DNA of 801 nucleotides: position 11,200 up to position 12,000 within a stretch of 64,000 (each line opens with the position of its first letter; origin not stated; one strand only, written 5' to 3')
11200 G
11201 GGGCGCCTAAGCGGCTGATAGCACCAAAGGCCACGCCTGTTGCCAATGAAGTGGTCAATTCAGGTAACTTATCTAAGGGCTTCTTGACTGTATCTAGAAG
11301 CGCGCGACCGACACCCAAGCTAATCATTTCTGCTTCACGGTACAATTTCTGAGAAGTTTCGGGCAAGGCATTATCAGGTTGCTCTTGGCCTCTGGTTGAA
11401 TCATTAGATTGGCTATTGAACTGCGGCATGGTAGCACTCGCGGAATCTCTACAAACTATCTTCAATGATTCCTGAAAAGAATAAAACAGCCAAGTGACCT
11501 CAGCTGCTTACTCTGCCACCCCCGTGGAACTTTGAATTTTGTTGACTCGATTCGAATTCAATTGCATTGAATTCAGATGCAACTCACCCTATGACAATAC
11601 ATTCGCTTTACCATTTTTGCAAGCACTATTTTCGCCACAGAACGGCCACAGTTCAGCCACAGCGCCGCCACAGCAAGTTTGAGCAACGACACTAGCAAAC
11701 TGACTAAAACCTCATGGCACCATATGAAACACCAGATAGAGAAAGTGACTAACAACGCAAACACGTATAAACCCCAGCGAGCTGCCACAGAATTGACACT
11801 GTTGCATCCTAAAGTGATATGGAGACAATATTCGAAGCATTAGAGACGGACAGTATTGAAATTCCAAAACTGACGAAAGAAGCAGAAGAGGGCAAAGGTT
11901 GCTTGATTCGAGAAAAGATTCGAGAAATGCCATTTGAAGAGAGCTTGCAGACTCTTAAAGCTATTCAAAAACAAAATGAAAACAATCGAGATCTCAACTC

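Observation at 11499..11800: ~300-nt paralogous intergenic element with CCACAG repeats in exact 11-nt phase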

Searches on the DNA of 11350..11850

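Call 59: search_rna_families(source=window, start=11350, end=11850, threshold=evalue, max_evalue=1)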
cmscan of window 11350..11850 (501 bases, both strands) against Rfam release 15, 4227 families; matches with E-value up to 1: 0.
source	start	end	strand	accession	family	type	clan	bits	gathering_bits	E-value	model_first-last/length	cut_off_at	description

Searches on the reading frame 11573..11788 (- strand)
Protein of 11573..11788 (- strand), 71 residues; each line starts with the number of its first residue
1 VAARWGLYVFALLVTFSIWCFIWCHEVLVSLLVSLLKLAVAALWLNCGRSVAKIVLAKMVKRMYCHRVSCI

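Call 18: search_protein_families(library=pfam, proteins=[window:11573-11788:-], max_evalue=0.01)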
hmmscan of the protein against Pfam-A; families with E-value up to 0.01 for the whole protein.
window:11573-11788:- (71 aa): 0 families
